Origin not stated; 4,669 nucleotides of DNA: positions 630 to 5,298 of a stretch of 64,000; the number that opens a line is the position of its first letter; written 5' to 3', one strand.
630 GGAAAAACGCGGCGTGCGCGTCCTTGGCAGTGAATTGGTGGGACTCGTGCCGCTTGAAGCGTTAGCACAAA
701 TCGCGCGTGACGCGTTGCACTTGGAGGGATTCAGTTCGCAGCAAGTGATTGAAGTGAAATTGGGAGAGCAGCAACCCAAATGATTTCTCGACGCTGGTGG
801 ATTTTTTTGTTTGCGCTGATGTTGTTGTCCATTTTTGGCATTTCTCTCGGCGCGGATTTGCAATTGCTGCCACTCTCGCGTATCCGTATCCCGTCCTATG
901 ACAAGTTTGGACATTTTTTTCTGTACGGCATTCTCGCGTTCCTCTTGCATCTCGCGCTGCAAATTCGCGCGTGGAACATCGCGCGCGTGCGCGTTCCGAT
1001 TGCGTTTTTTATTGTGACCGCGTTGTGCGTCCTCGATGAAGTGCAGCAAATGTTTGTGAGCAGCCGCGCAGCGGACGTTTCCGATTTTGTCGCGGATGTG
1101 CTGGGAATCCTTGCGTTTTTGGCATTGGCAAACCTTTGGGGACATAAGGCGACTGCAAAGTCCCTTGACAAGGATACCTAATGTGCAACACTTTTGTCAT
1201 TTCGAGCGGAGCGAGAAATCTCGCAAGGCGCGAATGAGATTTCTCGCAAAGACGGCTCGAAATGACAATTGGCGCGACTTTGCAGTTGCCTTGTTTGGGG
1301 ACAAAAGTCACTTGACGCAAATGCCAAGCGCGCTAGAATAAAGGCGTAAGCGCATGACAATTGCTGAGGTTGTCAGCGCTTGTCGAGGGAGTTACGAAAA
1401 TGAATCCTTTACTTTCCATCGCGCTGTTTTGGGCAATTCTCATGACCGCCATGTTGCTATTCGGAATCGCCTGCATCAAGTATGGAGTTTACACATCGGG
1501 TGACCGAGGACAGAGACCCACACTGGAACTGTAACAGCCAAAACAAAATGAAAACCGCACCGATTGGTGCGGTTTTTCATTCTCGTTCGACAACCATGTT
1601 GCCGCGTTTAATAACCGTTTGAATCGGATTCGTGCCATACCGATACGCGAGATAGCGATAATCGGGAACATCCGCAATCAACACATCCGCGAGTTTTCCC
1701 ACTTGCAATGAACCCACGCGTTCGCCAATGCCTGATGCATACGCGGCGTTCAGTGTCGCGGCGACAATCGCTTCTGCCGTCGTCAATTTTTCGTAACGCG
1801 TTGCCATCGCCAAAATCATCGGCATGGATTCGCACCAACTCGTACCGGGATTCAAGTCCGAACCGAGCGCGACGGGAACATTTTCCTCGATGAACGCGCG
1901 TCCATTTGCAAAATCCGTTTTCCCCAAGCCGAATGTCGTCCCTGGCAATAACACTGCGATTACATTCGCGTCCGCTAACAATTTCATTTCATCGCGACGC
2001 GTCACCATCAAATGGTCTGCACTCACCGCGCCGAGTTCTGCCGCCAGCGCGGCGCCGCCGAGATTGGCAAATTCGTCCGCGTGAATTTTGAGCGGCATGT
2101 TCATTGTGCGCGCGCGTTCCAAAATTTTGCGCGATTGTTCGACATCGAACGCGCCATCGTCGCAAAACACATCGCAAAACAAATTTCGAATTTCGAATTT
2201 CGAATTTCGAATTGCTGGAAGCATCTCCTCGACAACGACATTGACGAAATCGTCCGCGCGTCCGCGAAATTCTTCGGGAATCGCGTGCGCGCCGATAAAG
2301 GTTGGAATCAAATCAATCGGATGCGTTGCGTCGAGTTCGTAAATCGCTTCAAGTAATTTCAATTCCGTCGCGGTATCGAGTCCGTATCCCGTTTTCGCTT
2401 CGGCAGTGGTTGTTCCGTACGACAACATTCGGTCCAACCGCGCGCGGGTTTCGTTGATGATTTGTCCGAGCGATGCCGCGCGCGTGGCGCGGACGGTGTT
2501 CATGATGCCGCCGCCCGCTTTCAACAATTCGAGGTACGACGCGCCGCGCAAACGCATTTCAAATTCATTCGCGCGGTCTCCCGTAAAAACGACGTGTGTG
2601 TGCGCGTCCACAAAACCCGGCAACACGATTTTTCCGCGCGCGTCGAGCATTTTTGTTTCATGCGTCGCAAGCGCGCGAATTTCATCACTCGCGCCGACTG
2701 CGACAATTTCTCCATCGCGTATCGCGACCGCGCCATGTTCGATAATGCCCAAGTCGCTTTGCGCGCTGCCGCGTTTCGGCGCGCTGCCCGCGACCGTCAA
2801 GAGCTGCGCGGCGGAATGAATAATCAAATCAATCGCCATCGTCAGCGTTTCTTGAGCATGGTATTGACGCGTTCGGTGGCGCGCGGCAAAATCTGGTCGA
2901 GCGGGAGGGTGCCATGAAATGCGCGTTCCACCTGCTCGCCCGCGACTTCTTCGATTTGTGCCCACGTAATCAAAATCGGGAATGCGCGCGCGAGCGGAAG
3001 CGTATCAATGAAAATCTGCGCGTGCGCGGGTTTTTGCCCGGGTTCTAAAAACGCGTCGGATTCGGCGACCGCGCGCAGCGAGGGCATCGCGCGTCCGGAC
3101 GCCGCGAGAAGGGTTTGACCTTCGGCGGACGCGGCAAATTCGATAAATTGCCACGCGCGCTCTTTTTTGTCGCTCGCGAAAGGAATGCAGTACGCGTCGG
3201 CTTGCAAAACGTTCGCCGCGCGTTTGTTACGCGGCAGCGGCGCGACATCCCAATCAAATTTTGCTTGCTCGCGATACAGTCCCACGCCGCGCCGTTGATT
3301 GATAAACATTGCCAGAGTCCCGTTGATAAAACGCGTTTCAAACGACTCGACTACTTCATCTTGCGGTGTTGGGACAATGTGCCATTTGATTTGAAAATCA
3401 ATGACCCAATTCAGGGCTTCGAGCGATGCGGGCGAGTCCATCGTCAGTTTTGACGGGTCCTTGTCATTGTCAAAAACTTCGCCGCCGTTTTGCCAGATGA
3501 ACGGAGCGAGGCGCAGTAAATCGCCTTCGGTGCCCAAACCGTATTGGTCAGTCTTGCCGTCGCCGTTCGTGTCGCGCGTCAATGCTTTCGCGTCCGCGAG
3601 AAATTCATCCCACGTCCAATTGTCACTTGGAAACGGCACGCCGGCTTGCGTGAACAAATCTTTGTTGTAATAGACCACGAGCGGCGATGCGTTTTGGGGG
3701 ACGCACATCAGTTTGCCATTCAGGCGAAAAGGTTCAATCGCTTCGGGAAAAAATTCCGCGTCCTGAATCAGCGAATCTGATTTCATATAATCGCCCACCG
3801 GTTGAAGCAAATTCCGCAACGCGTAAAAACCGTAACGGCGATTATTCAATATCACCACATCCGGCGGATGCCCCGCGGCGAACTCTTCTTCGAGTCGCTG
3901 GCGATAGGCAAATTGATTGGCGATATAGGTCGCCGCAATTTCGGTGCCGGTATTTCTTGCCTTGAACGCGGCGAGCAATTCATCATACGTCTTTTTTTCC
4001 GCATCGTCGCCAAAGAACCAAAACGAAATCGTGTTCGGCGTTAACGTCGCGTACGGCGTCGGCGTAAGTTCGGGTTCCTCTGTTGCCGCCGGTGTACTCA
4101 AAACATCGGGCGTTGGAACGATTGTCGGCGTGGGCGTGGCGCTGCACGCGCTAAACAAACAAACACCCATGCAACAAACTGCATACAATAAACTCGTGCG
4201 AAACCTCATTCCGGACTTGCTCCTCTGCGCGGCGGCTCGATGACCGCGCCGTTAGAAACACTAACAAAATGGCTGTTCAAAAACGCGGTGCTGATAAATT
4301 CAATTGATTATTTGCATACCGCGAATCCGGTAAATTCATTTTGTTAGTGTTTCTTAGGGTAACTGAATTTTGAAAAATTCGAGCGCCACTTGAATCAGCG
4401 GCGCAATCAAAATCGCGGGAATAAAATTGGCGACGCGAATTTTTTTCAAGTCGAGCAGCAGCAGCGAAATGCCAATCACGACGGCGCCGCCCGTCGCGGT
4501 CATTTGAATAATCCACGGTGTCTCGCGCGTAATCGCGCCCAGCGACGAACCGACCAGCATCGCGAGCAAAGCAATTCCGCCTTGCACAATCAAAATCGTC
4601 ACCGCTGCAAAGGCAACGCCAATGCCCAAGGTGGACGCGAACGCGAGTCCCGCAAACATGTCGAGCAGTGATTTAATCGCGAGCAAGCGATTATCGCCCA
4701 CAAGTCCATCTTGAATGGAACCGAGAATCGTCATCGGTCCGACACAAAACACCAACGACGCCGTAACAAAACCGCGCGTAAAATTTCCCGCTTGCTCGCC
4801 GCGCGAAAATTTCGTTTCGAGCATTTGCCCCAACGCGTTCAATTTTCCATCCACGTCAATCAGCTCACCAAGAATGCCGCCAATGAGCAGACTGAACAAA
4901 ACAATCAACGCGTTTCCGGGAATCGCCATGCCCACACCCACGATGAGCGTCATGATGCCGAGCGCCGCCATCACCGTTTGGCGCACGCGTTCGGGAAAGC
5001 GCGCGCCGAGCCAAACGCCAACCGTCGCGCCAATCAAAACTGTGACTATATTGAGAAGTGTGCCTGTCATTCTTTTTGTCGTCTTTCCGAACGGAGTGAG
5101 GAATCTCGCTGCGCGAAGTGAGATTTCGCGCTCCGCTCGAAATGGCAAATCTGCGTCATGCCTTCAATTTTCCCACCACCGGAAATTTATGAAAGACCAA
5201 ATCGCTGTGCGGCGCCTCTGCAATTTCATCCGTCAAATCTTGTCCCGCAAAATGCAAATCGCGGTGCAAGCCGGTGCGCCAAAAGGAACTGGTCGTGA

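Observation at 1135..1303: MITE-like element inserted into the 3' end of vanZ, with a 10-bp target-site duplication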

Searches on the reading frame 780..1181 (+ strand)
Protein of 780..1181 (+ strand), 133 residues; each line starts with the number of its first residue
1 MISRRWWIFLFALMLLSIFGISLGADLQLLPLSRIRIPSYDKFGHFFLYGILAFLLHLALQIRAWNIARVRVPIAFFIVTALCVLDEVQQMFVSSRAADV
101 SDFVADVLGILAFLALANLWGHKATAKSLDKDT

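Call 20: find_encoding_contigs(protein=window:780-1181:+, flank=3000, max_places=10)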
Protein window:780-1181:+ (133 aa): no gene with exactly this product is on record in the collection.

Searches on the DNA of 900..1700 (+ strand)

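Call 6: search_rna_families(source=window, start=900, end=1700, threshold=evalue, max_evalue=10)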
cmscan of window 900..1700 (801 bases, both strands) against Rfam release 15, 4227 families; matches with E-value up to 10: 8.
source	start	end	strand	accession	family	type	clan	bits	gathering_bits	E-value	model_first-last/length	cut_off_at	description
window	1523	1580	+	RF00512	Leu_leader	Cis-reg; leader;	-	24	50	0.016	1-148/148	no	Leucine operon leader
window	1522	1584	+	RF00506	Thr_leader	Cis-reg; leader;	-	22.9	55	0.082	1-118/118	no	Threonine operon leader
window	1545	1652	-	RF00506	Thr_leader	Cis-reg; leader;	-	20.2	55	0.34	1-118/118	no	Threonine operon leader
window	1532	1612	-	RF02621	BSnc120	Gene; sRNA;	-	18.1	114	0.45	1-88/88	no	Brucella sRNA 120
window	1384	1421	+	RF00218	SNORD46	Gene; snRNA; snoRNA; CD-box;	CL00061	15.7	40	2.5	1-104/104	no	Small nucleolar RNA SNORD46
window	947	995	-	RF01537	TB11Cs2H1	Gene; snRNA; snoRNA; HACA-box;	-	14.5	40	8.1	1-70/70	no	Trypanosomatid snoRNA TB11Cs2H1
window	1117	1181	+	RF01051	c-di-GMP-I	Cis-reg; riboswitch;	CL00126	13.3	35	9.9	1-87/87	no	c-di-GMP-I riboswitch aptamer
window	1429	1493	+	RF02674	AsdA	Gene; antisense;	-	13.2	52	8.9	1-81/81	no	antisense RNA of dnaA mRNA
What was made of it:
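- On MITE (non-autonomous DDE-type transposon): There was no Rfam hit (call 6).
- On Known structured RNA (Rfam): Nothing relevant appeared at E-values up to 10 in 900-1700 (call 6).
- Rfam gave nothing (call 6). There are no Rfam matches (call 6).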

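Call 61: search_dna_similar(query=window:1135-1303:+, collection=plasmids, mode=distant, max_evalue=0.01, max_rows=20)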
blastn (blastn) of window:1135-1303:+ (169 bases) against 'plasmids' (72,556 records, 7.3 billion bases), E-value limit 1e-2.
No match.

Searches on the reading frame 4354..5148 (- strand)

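Call 56: search_protein_families(library=pfam, proteins=[window:4354-5148:-], max_evalue=0.00001)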
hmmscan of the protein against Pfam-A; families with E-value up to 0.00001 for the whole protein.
window:4354-5148:- (264 aa): 1 family
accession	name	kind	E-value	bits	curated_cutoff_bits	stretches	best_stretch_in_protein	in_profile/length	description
PF04474.17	DUF554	-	5.8e-68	229.1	25.1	1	28-252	1-218/220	Protein of unknown function (DUF554)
